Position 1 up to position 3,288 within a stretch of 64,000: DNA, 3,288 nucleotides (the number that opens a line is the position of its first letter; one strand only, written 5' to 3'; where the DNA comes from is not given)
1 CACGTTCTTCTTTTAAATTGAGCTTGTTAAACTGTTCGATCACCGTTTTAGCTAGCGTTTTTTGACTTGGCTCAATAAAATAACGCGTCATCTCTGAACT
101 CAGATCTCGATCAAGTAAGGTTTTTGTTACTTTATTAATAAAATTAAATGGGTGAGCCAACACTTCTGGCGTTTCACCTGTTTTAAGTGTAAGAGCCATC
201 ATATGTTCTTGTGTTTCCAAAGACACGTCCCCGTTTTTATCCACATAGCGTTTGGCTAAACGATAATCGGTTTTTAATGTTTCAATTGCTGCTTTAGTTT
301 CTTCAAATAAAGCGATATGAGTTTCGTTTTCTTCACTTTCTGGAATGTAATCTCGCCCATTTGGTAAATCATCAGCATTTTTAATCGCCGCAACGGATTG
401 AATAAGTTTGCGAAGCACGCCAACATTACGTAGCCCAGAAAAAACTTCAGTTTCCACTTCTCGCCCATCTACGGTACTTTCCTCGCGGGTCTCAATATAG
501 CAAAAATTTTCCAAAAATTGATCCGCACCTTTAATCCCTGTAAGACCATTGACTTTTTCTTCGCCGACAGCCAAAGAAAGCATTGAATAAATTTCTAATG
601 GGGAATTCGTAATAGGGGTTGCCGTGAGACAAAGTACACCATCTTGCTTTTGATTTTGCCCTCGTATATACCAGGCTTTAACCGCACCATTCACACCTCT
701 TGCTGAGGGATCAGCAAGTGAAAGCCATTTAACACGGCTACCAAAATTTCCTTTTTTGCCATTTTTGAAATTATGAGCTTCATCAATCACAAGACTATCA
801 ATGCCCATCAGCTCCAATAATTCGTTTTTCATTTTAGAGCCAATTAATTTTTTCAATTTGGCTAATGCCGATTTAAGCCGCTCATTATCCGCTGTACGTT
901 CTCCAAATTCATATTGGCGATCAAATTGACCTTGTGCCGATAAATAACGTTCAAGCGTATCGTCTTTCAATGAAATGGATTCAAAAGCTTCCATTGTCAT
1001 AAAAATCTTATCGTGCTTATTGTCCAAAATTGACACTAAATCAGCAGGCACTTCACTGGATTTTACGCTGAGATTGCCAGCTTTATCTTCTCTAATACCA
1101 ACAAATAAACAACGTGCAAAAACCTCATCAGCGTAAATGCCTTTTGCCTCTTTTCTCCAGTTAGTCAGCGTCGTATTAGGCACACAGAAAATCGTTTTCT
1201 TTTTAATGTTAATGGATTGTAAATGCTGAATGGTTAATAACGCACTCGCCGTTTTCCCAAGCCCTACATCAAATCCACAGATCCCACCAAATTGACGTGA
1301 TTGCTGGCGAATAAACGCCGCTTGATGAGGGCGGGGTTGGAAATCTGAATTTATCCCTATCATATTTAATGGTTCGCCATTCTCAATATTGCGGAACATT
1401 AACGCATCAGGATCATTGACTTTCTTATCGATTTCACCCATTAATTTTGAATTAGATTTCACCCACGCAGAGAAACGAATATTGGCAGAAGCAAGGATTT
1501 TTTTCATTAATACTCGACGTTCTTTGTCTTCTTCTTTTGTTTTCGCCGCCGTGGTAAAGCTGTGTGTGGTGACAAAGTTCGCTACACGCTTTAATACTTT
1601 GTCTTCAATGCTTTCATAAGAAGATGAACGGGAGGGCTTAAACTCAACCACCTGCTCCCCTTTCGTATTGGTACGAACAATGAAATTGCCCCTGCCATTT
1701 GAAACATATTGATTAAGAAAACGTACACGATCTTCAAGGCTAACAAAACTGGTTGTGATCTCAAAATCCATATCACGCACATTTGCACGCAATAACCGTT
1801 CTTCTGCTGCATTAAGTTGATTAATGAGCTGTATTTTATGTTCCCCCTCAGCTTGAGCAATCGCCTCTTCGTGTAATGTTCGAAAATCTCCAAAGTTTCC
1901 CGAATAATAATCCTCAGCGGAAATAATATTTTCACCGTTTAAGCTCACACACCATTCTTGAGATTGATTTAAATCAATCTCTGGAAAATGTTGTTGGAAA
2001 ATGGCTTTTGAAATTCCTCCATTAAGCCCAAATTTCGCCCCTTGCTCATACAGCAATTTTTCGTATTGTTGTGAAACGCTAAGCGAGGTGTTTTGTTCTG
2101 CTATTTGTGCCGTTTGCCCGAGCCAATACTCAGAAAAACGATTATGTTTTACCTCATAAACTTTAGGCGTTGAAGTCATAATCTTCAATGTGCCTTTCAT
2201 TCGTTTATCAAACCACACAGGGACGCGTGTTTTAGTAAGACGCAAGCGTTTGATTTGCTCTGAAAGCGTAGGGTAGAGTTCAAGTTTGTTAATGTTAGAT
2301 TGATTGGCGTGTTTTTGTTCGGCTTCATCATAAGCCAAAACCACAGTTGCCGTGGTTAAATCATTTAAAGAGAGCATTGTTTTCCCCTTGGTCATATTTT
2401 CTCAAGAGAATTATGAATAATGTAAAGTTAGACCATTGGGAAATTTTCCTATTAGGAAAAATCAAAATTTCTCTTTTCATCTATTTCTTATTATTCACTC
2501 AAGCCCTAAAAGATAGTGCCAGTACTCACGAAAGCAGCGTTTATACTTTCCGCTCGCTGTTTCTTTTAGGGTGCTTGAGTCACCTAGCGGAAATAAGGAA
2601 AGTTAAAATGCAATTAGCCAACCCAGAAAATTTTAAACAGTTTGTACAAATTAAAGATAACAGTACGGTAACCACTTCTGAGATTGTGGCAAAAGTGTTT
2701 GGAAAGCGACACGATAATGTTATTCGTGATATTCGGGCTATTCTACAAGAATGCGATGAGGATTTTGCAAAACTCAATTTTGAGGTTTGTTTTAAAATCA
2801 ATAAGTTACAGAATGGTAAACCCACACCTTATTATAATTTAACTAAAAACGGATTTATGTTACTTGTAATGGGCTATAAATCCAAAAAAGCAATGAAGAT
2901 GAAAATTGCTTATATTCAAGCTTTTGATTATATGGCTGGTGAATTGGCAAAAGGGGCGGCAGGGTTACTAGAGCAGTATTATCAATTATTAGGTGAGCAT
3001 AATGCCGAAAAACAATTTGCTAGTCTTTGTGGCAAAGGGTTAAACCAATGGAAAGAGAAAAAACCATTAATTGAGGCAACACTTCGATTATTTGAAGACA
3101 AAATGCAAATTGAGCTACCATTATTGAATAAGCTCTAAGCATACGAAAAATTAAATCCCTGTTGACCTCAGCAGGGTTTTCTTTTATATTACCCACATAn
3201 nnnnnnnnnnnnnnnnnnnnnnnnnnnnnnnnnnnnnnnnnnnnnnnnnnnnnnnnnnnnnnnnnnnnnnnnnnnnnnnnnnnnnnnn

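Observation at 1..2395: SNF2 helicase whose natural partner may be the distant methyltransferase fragment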

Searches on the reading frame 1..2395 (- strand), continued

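Call 72: find_related_loci(query=A4, collection=viral_contigs, flank=10000)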
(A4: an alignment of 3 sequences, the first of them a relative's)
Query A4 (1708 aa) in viral_contigs; peptide patterns used: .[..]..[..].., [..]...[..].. (x = any residue, [..] = any of these).
221 stretches matched a pattern; 21 encode a relative of the query (tblastn E <= 1e-3); 21 distinct loci.
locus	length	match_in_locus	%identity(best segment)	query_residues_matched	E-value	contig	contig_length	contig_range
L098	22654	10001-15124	100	1-1708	0e+0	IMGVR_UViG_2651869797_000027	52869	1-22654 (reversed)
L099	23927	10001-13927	40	10-1356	0e+0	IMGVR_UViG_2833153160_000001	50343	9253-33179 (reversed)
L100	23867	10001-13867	36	8-1317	0e+0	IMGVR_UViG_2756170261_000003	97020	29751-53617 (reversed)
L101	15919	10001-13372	38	29-1182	0e+0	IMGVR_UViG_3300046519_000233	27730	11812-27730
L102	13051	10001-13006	40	81-1095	0e+0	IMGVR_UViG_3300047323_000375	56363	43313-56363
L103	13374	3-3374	38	29-1182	0e+0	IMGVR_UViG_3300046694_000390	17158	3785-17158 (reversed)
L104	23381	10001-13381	39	29-1188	0e+0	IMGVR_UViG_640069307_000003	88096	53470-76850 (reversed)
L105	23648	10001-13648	36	35-1312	0e+0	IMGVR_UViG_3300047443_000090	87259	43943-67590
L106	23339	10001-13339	37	30-1175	0e+0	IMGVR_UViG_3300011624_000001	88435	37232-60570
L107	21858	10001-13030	39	81-1118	0e+0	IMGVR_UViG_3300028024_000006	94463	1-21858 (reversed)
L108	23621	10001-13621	36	10-1231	0e+0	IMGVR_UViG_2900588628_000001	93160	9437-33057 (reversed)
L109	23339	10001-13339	37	30-1175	0e+0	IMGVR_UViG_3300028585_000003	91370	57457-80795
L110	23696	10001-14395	37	10-1482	0e+0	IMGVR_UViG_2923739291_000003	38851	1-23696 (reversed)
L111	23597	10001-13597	33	30-1303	0e+0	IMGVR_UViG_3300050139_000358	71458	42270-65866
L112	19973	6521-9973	36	10-1188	0e+0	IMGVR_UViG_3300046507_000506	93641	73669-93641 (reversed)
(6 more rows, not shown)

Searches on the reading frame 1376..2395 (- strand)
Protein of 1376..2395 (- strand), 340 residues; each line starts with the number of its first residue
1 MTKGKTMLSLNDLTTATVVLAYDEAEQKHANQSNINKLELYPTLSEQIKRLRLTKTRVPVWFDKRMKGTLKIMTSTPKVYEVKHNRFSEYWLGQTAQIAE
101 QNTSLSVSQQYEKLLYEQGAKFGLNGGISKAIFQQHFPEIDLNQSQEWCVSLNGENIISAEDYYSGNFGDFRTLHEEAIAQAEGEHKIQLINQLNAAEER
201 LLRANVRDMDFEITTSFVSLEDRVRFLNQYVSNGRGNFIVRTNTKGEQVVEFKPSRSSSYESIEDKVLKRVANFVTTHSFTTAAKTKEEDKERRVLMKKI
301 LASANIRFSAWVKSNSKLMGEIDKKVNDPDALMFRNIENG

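Call 56: search_protein_representatives(protein=window:1376-2395:-)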
Query: 340 residues. Proteins with E-value up to 0.001 (for the whole library): 90; up to 1e-10: 73; up to 1e-30: 5. The best 90 are listed.
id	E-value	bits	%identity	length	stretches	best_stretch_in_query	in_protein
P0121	1.0e-156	537.3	73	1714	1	7-340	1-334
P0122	3.0e-83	296.1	46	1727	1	7-340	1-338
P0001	6.5e-53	196.4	37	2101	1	21-339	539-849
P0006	1.1e-35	139.8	32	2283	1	12-338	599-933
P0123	1.0e-30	123.5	81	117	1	7-84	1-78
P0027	6.5e-30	120.9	29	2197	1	31-338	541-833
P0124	1.4e-29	119.9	28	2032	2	32-336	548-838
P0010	1.1e-28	116.8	29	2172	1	18-338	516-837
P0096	9.4e-26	107.2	31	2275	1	33-335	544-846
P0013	1.2e-25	106.9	26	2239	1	18-338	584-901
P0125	1.4e-25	106.7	28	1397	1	18-338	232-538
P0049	2.8e-25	105.7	30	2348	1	27-340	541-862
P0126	6.4e-25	104.5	28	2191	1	23-340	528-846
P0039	7.9e-25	104.2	31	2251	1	33-338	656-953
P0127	1.1e-24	103.8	30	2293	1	34-335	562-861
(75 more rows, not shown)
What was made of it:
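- On P1 DarB-type methylase-helicase (polyvalent-protein dyad): The inter-domain region is specific to this family (call 56).
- An exhaustive search of 1.84 billion representatives with that region gave 90 hits at E <= 0.001, and in nearly all full-length ones it matches at about position 500-1000, after a methylase-length N-terminal part (call 56).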

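Call 57: find_encoding_contigs(protein=P0121, flank=10000, max_places=6)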
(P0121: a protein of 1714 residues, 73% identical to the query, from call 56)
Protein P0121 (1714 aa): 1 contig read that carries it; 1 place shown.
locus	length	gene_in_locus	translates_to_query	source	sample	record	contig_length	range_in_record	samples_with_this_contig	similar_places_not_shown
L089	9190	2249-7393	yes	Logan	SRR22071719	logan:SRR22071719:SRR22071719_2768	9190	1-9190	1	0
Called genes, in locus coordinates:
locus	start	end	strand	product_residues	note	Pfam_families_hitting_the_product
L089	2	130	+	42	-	?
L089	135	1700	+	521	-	-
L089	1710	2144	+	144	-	-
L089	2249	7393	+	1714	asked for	PF00176:SNF2-rel_dom, PF00270:DEAD (faint), PF04851:ResIII (weak), PF28555:Helicase_dom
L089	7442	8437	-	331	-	-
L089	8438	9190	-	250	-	?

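Call 58: find_encoding_contigs(protein=P0122, flank=10000, max_places=6)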
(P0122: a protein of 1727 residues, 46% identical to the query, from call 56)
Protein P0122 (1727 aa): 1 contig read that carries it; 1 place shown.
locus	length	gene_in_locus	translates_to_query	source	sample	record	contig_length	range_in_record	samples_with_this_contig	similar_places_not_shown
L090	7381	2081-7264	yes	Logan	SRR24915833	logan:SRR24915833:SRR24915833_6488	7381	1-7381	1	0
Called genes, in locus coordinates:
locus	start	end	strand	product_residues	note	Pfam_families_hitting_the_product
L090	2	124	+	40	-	?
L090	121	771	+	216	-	-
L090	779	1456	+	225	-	-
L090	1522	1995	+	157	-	-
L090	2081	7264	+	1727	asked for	PF00176:SNF2-rel_dom, PF04851:ResIII (weak), PF28555:Helicase_dom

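Call 65: find_homologous_proteins(query=window:1376-2377:-, max_evalue=0.00001)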
Query window:1376-2377:-: 1392 candidates shared short words with the query, none scored E <= 0.00001.

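Call 66: find_encoding_contigs(protein=P0123, flank=10000, max_places=5)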
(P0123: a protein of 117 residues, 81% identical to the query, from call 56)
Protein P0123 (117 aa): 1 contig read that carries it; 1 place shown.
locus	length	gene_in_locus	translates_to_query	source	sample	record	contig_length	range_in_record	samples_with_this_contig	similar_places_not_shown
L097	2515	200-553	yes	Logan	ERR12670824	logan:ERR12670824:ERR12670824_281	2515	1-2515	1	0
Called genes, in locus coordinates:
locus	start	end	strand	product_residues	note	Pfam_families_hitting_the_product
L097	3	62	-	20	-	?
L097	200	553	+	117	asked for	-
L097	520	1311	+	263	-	-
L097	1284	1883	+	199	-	PF00176:SNF2-rel_dom, PF04851:ResIII (weak), PF28555:Helicase_dom (weak)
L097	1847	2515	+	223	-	?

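Call 79: list_cluster_members(proteins=[P0121, P0122, P0001, P0003])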
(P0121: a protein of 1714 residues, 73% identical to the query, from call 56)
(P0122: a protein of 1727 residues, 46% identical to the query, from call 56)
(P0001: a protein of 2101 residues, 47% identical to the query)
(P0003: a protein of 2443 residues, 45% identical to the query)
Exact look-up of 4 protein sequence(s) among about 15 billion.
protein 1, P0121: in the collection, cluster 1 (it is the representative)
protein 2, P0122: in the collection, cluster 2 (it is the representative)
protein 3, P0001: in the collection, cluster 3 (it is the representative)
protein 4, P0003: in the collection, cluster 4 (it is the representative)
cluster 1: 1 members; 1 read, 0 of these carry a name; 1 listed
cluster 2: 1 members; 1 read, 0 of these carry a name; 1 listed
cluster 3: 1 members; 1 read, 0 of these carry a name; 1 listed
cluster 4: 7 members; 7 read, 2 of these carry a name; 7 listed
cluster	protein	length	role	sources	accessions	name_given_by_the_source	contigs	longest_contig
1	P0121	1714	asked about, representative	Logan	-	-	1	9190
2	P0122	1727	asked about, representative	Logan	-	-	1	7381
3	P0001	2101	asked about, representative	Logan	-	-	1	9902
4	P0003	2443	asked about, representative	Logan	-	-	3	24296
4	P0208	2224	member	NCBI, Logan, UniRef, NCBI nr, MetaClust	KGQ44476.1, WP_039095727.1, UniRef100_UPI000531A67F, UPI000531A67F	SNF2-related protein [Gallibacterium anatis] | SNF2-related protein n=1 Tax=Gallibacterium anatis TaxID=750 RepID=UPI000531A67F | status=active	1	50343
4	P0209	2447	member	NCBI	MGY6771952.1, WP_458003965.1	LPD3 domain-containing protein [Gallibacterium sp. ZY190522]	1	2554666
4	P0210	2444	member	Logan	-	-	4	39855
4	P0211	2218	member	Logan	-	-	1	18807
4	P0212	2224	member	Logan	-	-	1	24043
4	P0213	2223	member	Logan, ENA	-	-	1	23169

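Call 99: predict_structure(alignment_id=A5)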
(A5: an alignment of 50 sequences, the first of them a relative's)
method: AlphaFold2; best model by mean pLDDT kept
length: 987 residues; sequences in the alignment: 50
mean_pLDDT: 88.2   pTM: 0.63
mean pLDDT of the five models: 88.2, 88.2, 86.0, 85.8, 85.3
residues with pLDDT >= 90: 573; 70-90: 361; 50-70: 35; < 50: 18
segments of 3 or more residues with pLDDT < 50: 1-4, 66-75
pLDDT, mean of each block of 10 residues (from residue 1): 56 86 86 73 83 86 53 50 90 86 95 96 94 92 89 80 97 96 95 96 94 95 94 93 96 89 93 96 97 94 90 97 93 77 97 95 95 96 94 76 64 92 93 93 91 92 93 79 93 96 93 90 91 91 96 91 90 96 86 89 92 86 71 83 89 90 91 90 90 93 94 91 88 92 94 91 89 83 90 86 85 92 94 92 89 77 86 86 75 77 90 85 87 92 92 90 85 84 63
secondary structure, 60 per line:
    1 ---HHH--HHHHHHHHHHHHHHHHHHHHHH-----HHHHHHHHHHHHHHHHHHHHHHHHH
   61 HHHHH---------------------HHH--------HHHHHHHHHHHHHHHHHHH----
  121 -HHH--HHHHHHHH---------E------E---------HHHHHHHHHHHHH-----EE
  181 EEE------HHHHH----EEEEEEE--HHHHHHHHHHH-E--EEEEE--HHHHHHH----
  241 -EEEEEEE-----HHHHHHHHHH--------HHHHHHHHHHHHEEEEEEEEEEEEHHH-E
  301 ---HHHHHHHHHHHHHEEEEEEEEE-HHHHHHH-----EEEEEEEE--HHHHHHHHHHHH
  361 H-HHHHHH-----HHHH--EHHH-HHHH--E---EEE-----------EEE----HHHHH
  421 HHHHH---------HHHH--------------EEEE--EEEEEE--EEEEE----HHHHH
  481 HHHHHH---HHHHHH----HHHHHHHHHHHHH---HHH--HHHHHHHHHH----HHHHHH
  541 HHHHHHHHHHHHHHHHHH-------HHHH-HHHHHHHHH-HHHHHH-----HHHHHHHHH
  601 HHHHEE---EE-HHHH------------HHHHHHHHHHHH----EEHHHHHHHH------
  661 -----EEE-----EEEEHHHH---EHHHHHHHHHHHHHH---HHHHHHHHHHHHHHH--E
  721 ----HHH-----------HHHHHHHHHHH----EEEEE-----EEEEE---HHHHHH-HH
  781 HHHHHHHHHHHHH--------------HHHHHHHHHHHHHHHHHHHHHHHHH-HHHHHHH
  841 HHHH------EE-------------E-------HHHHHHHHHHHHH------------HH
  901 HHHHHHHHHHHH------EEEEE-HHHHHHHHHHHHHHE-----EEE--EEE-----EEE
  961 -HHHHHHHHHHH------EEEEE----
elements in order (helices of 4 or more, strands of 3 or more residues): H9-30 H36-65 H98-116 H127-134 H161-173 E179-183 H190-194 E199-205 H208-218 E223-227 H230-236 E242-248 H254-263 H272-283 E284-295 H304-316 E317-325 H327-333 E339-346 H349-361 H363-368 H374-377 H385-388 E395-397 E409-411 H416-425 H435-438 E453-456 E459-464 E467-471 H476-486 H490-495 H500-512 H521-530 H535-558 H566-569 H571-579 H581-586 H592-604 H613-616 H629-640 H647-654 E666-668 E674-677 H678-681 H686-699 H703-717 H739-749 E754-758 E764-768 H772-777 H779-793 H808-832 H834-844 H874-886 H899-912 E919-923 H925-938 E945-947 E950-952 E958-960 H962-972 E979-983
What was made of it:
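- The junction lies inside a confidently modelled helical region, not a floppy linker (call 99).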

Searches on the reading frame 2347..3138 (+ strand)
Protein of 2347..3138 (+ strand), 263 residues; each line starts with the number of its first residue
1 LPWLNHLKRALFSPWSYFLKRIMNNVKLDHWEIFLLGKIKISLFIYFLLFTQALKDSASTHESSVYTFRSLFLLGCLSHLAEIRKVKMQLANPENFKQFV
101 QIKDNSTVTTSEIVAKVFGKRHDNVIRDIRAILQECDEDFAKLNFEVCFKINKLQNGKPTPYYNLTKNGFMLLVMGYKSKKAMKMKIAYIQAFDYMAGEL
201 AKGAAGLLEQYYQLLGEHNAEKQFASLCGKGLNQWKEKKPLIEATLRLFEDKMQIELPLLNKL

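Call 7: search_protein_families(library=phrogs, proteins=[window:2347-3138:+], max_evalue=0.001)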
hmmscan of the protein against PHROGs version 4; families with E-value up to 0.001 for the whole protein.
window:2347-3138:+ (263 aa): 13 families
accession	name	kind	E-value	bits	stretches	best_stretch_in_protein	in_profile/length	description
phrog_518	-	transcription regulation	4e-63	214.4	1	88-261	4-173/268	Rha-like transcriptional regulator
phrog_995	-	transcription regulation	8.8e-30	105.2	1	95-210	107-218/307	transcriptional regulator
phrog_2657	-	transcription regulation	6.8e-28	98.6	1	87-201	2-115/243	transcriptional regulator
phrog_373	-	transcription regulation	8.2e-27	95.5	1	87-202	75-194/373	anti-repressor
phrog_18886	-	unknown function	3.2e-26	93.3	1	97-202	7-112/269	-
phrog_821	-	transcription regulation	1.6e-21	78.1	1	99-203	154-254/324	transcriptional regulator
phrog_63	-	transcription regulation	2e-18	67.9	1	100-250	124-270/431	anti-repressor Ant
phrog_10324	-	transcription regulation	3.6e-14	54.1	1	108-189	5-87/205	anti-repressor Ant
phrog_15204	-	transcription regulation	1.2e-13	51.6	1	95-152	23-78/79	anti-repressor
phrog_20738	-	transcription regulation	5.2e-13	50.7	1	168-261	4-98/103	anti-repressor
phrog_8235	-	transcription regulation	3.8e-10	40.8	1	100-185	5-94/219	anti-repressor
phrog_10441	-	unknown function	5.6e-05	24.5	1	185-260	36-111/126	-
phrog_8244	-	unknown function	0.0006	20.1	1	99-199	148-245/383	-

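Call 71: search_protein_families(library=pfam, proteins=[window:2347-3138:+], max_evalue=0.001)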
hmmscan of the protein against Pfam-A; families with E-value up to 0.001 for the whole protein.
window:2347-3138:+ (263 aa): 2 families
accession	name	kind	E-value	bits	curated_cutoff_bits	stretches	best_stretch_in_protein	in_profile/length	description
PF09669.15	Phage_pRha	-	3.1e-28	98.6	29.9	1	109-196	1-89/91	Phage regulatory protein Rha (Phage_pRha)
PF10549.14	ORF11CD3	-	4.4e-19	68.9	25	1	207-258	2-54/54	ORF11CD3 domain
